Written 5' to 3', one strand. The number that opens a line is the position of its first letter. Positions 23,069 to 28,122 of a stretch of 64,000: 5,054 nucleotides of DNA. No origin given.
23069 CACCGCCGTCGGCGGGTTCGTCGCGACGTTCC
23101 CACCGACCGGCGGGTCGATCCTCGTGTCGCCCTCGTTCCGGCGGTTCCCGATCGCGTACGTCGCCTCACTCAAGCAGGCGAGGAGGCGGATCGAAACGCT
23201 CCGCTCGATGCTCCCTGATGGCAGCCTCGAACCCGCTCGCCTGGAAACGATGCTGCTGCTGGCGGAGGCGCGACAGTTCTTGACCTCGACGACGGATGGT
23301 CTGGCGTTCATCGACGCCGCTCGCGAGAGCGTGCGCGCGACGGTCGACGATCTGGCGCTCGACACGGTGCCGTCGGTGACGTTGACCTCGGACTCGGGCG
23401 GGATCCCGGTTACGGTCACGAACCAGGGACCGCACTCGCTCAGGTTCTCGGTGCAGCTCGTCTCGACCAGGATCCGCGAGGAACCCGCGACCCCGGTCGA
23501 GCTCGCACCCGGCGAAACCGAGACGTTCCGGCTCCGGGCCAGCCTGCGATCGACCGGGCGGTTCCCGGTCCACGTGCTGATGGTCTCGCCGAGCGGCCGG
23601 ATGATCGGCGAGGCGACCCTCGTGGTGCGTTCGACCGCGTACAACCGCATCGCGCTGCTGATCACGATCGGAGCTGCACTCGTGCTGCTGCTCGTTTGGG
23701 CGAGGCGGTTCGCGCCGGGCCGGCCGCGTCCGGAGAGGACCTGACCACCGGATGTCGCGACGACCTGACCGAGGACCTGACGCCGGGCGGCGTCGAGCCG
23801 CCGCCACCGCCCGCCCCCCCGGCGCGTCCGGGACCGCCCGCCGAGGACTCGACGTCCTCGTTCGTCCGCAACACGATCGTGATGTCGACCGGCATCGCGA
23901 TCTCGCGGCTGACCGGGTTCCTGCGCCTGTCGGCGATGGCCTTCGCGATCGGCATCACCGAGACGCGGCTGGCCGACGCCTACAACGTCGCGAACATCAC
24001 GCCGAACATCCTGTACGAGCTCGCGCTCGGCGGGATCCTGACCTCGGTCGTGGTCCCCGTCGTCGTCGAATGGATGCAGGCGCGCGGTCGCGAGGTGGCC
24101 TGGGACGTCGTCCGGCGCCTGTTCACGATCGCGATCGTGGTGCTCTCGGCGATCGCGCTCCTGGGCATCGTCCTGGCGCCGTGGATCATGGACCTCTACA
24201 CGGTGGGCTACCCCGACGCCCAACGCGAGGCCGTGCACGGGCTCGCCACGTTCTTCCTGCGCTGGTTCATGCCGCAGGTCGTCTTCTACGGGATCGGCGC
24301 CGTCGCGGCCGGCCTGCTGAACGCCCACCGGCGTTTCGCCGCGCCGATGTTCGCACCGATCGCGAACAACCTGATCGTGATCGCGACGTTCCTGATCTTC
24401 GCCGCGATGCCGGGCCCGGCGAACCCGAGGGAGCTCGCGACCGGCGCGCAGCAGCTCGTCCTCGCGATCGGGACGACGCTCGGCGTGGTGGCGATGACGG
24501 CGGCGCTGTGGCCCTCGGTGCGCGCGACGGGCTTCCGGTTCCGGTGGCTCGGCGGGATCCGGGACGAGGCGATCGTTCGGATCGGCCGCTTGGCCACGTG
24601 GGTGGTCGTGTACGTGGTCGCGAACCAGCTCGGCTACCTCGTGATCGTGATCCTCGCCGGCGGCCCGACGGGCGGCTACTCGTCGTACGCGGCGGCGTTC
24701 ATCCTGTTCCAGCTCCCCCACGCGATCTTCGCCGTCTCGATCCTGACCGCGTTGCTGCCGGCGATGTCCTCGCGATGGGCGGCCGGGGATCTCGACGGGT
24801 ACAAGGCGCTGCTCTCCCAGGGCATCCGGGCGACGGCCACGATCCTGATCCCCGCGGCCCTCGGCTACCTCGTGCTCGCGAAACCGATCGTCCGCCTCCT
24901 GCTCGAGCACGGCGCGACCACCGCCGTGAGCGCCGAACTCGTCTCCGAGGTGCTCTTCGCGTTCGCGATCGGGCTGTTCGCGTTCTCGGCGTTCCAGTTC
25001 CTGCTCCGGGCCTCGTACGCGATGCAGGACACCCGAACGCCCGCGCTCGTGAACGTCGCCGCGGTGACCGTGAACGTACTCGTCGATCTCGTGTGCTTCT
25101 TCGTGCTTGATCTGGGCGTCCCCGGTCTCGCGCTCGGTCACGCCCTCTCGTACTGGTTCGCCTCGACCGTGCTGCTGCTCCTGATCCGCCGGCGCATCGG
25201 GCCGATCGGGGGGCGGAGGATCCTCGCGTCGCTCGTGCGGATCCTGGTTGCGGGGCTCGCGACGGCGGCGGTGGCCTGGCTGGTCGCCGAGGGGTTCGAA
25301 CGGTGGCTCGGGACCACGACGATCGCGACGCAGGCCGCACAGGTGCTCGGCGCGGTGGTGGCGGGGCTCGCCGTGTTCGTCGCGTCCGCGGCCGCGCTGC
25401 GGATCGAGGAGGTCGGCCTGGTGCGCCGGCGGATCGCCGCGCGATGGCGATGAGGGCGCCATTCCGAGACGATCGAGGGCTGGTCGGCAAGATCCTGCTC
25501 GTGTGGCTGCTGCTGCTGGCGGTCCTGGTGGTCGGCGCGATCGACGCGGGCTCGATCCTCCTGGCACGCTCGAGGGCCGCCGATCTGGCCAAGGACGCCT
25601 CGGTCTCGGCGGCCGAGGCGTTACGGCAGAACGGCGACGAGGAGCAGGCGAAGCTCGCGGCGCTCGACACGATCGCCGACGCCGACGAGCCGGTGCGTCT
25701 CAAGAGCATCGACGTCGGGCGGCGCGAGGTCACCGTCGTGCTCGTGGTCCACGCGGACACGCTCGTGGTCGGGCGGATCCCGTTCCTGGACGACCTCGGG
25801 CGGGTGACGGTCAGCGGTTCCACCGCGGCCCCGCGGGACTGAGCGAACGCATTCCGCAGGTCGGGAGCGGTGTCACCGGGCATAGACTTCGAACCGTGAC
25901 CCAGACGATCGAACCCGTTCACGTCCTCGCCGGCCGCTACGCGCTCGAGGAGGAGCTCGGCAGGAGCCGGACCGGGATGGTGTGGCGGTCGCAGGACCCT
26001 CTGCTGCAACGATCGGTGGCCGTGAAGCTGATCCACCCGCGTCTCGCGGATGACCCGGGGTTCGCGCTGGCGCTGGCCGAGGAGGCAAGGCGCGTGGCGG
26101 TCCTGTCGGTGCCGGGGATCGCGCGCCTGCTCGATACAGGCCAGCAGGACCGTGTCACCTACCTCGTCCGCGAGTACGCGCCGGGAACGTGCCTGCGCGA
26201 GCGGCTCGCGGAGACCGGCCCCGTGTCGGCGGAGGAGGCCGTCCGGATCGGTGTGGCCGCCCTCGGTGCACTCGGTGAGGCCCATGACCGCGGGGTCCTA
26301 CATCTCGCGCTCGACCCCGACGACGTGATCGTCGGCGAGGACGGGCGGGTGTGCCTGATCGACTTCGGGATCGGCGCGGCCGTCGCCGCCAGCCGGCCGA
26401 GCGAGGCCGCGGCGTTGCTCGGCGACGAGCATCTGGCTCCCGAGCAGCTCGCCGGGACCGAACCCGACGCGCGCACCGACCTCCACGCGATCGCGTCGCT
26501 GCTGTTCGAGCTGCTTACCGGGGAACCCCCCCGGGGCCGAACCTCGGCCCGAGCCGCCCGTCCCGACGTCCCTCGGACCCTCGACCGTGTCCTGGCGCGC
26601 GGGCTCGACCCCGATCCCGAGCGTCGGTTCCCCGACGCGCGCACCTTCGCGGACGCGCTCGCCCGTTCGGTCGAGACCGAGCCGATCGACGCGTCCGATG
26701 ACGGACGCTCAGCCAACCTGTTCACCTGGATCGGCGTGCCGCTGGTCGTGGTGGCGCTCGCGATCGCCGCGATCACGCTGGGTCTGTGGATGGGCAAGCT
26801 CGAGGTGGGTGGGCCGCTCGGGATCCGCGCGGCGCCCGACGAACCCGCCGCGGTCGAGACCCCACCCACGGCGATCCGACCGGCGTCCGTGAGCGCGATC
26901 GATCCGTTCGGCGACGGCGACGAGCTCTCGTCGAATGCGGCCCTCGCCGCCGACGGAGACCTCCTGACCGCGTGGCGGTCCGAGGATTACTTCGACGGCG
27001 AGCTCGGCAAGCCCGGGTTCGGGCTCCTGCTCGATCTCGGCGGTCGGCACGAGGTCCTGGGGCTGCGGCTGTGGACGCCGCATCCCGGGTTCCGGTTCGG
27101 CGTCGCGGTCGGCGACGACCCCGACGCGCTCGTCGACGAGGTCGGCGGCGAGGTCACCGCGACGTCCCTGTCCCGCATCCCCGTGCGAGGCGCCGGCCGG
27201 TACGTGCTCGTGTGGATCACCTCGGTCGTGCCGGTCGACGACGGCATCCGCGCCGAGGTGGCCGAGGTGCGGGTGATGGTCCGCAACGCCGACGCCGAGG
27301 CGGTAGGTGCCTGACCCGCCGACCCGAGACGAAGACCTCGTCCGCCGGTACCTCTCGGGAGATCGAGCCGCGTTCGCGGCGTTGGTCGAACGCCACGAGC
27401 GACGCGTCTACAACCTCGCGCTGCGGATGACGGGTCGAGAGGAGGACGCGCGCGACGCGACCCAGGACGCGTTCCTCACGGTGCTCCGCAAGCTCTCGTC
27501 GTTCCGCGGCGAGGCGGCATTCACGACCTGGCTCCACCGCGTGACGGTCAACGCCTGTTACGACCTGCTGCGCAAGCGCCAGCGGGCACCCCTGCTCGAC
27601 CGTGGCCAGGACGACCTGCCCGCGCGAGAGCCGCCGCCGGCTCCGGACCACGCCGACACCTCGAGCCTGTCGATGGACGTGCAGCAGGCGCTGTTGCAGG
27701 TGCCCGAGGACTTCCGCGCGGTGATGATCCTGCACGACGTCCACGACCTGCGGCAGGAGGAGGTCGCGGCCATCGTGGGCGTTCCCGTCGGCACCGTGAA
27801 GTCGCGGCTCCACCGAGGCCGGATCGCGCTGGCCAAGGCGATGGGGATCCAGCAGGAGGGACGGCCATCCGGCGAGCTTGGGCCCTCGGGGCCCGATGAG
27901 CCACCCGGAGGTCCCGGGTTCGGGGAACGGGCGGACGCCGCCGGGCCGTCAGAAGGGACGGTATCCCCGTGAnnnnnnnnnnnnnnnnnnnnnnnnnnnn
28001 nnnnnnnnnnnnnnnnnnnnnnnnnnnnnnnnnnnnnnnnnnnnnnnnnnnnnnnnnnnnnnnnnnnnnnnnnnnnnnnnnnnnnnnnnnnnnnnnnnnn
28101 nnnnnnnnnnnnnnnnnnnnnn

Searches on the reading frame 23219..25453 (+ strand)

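Call 92: search_protein_families(library=pfam, max_evalue=0.000001, proteins=[window:23219-25453:+])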
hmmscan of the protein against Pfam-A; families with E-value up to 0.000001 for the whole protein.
window:23219-25453:+ (744 aa): 2 families
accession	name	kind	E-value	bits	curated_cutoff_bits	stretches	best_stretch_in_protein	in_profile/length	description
PF03023.19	MurJ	-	1.2e-87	294.8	27.4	1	249-696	8-440/451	Lipid II flippase MurJ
PF01554.23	MatE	-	3.8e-09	36.9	24.9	0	472-624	12-160/161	MatE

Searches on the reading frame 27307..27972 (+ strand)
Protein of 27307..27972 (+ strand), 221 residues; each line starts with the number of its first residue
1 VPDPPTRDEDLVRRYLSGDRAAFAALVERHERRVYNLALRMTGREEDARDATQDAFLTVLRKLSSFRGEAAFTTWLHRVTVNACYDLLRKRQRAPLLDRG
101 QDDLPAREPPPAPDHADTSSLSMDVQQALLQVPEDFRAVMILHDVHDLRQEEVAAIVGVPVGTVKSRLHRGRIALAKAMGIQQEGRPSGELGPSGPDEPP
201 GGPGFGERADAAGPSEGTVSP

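Call 92: search_protein_families(library=pfam, max_evalue=0.000001, proteins=[window:27307-27972:+])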
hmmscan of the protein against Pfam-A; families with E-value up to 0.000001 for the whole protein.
window:27307-27972:+ (221 aa): 3 families
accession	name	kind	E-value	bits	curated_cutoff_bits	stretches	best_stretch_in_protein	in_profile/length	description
PF04542.20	Sigma70_r2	-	5.7e-21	74.5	24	1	26-93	1-70/71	Sigma-70 region 2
PF08281.18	Sigma70_r4_2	-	7.4e-15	54.8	25.7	1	123-175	2-54/54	Sigma-70, region 4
PF04545.22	Sigma70_r4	-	7.3e-08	32.2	24.1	1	128-172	1-45/50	Sigma-70, region 4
